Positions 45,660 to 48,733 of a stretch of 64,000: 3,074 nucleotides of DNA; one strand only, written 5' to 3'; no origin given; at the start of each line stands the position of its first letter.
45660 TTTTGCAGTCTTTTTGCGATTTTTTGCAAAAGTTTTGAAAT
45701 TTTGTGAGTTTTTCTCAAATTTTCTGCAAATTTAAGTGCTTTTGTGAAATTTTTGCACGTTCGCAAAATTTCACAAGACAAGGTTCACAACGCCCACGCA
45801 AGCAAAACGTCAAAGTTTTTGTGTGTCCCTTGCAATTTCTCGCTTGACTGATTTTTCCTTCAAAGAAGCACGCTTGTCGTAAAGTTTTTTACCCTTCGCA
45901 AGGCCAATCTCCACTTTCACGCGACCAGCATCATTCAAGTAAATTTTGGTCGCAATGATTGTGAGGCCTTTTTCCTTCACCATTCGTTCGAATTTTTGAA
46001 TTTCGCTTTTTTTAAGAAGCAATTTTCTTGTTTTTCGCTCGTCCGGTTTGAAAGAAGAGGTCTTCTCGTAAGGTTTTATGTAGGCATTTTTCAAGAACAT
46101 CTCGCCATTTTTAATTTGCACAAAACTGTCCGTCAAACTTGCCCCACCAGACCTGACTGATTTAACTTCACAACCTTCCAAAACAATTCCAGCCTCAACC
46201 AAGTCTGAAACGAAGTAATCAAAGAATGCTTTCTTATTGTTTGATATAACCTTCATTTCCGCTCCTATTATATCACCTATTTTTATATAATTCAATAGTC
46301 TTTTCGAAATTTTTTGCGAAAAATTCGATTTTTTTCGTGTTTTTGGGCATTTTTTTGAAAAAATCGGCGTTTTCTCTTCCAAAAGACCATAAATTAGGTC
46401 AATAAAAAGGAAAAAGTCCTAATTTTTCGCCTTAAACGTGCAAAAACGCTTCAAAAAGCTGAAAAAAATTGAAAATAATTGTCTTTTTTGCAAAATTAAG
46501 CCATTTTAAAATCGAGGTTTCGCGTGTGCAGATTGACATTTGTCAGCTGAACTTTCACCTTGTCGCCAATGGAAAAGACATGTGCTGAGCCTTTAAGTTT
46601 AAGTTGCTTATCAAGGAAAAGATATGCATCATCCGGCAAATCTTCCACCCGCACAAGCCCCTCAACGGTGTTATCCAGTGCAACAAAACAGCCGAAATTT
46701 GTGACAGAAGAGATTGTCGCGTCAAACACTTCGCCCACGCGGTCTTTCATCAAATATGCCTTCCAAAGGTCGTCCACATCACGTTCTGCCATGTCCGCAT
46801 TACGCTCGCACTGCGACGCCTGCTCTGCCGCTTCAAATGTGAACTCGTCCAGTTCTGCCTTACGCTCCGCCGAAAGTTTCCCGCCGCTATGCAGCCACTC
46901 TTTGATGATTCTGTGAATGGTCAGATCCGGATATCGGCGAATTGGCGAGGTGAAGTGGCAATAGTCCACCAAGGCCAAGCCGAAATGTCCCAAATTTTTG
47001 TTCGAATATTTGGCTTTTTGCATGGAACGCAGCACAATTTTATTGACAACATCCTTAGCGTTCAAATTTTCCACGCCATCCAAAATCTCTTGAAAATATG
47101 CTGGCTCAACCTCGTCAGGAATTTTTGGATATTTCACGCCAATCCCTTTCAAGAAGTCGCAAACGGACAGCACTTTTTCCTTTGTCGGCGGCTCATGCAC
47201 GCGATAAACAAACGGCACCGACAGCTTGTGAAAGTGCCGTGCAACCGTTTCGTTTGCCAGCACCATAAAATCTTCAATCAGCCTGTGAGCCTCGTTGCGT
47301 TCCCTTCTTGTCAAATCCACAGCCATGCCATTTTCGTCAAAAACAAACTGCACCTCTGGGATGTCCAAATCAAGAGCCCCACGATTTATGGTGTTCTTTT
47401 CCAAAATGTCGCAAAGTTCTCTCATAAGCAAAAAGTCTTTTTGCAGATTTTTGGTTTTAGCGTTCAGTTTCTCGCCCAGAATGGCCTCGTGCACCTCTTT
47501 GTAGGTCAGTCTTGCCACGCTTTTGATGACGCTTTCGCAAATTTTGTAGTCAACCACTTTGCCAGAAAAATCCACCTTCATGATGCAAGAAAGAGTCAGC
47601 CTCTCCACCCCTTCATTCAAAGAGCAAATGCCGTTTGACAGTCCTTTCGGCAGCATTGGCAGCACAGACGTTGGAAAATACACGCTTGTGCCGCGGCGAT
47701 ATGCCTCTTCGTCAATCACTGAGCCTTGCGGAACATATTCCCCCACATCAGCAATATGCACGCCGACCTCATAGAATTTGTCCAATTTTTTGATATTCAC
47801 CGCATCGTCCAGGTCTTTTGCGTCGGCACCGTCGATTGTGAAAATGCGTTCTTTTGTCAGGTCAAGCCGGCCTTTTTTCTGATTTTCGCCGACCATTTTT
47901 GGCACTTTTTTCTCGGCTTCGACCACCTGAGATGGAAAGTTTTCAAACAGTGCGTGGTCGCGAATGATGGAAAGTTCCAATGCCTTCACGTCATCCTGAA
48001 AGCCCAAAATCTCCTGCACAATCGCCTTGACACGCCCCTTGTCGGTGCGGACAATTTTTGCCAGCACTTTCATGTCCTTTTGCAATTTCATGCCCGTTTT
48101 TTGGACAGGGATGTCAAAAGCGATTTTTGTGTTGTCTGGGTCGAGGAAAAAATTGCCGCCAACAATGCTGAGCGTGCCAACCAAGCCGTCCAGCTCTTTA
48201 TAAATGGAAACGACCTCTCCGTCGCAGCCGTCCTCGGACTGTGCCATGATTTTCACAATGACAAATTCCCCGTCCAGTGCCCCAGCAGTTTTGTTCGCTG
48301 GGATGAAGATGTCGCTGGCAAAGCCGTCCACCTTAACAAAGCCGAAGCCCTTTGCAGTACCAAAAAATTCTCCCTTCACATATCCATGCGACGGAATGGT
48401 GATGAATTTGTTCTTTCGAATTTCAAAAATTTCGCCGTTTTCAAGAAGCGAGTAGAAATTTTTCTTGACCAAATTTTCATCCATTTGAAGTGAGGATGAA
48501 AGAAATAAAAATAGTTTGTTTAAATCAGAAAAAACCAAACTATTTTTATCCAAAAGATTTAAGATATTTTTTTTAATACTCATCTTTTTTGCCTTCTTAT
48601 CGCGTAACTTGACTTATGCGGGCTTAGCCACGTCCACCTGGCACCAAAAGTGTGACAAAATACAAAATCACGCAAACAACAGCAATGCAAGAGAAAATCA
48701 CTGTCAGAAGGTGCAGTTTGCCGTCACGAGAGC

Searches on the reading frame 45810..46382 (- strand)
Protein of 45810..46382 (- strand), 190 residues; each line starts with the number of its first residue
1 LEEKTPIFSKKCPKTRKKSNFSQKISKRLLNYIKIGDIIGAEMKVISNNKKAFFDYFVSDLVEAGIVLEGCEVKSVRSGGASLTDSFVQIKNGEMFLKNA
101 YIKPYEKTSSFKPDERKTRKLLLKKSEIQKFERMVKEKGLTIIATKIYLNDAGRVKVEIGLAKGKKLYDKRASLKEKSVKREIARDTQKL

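Call 41: search_protein_families(library=pfam, proteins=[window:45810-46382:-], max_evalue=0.001)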
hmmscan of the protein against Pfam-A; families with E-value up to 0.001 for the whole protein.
window:45810-46382:- (190 aa): 1 family
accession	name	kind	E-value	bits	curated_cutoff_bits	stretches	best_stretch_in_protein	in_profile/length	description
PF01668.23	SmpB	-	5.9e-55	185.6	27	1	46-188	1-142/143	SmpB protein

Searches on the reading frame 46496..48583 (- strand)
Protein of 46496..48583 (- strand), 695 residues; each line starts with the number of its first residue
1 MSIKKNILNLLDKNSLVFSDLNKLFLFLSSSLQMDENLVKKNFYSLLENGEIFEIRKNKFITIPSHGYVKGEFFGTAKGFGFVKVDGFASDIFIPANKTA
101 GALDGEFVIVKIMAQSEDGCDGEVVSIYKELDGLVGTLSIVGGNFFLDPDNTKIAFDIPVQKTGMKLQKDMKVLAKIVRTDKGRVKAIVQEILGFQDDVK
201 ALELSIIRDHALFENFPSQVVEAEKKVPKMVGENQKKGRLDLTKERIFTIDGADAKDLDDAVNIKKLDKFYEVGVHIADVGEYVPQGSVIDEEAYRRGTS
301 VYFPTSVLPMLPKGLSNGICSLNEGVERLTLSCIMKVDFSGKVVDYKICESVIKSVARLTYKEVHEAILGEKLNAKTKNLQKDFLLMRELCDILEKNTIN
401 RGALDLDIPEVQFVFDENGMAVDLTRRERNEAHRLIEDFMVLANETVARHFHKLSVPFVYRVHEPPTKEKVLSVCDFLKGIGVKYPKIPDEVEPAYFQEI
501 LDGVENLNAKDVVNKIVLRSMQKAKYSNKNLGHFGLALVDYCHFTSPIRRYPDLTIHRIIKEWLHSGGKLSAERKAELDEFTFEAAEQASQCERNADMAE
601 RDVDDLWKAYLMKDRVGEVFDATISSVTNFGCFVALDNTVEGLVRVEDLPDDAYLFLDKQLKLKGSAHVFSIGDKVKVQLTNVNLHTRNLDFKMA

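Call 41: search_protein_families(library=pfam, proteins=[window:46496-48583:-], max_evalue=0.001)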
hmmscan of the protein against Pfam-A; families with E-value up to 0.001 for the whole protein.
window:46496-48583:- (695 aa): 6 families
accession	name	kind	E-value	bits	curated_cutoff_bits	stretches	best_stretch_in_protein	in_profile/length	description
PF00773.25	RNB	-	2.6e-111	372.5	29.3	1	239-565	1-325/326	RNB domain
PF17876.7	CSD2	-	1.3e-17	64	26.2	2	146-217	1-74/74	Cold shock domain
PF08206.17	OB_RNB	-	6.5e-12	45.4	24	1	71-126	1-57/58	Ribonuclease B OB domain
PF00575.29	S1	-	1e-11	45.5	22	1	613-693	1-72/74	S1 RNA binding domain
PF25522.1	OB_cyt-4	-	0.00027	21.8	27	0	660-693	37-74/77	Mitochondrial protein cyt-4, OB-fold domain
PF22896.3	OB_RNR_1st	-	0.00095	19.7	28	0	41-115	18-92/99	Ribonuclease R, OB first domain, N-terminal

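Call 51: find_homologous_proteins(query=window:46496-48583:-, max_evalue=1e-50)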
Query window:46496-48583:- (695 aa): 7999 proteins with E <= 1e-50 among 8000 candidates; the best 120 are listed.
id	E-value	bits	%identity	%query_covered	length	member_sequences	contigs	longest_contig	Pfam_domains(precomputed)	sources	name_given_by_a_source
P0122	0.0e+0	1554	100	100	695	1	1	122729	PF00575.30,PF00773.26,PF08206.18,PF17876.8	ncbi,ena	-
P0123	0.0e+0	1390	88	100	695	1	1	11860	PF00575.30,PF00773.26,PF08206.18,PF17876.8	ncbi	-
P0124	0.0e+0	1390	88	100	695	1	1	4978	PF00575.30,PF00773.26,PF08206.18,PF17876.8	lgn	-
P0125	0.0e+0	1320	83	100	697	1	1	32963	PF00575.30,PF00773.26,PF08206.18,PF17876.8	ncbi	-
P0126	0.0e+0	1318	84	100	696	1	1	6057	PF00575.30,PF00773.26,PF08206.18,PF17876.8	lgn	-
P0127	0.0e+0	1317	83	100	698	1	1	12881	PF00575.30,PF00773.26,PF08206.18,PF17876.8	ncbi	-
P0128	0.0e+0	1307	82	100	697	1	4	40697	PF00575.30,PF00773.26,PF08206.18,PF17876.8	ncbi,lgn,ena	-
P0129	0.0e+0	1298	82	100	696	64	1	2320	PF00575.30,PF00773.26,PF08206.18,PF17876.8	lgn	-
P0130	0.0e+0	1296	82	100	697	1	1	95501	PF00575.30,PF00773.26,PF08206.18,PF17876.8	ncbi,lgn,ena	-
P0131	0.0e+0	1292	82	100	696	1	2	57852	PF00575.30,PF00773.26,PF08206.18,PF17876.8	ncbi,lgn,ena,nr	ncbi:MAG: ribonuclease R [Clostridia bacterium]|nr:ribonuclease R [Clostridia bacterium]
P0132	0.0e+0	1288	82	100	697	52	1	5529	PF00575.30,PF00773.26,PF08206.18,PF17876.8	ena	-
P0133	0.0e+0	1287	81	100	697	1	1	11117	PF00575.30,PF00773.26,PF08206.18,PF17876.8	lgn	-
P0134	0.0e+0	1285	82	100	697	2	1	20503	PF00575.30,PF00773.26,PF08206.18,PF17876.8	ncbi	-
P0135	0.0e+0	1279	81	100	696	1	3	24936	PF00575.30,PF00773.26,PF08206.18,PF17876.8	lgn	-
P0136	0.0e+0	1276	80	100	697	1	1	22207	PF00575.30,PF00773.26,PF08206.18,PF17876.8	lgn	-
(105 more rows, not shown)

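Call 57: find_encoding_contigs(protein=P0122, flank=10000, max_places=10)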
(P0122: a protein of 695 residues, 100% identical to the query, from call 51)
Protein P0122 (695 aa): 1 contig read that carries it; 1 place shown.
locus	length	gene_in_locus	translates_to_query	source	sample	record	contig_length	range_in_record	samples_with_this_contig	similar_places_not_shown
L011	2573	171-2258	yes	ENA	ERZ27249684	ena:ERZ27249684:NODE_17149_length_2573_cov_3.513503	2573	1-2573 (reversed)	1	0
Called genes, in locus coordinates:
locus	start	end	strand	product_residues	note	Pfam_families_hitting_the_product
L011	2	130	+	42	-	?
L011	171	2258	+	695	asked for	PF08206:OB_RNB, PF17876:CSD2, PF00773:RNB, PF00575:S1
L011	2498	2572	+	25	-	?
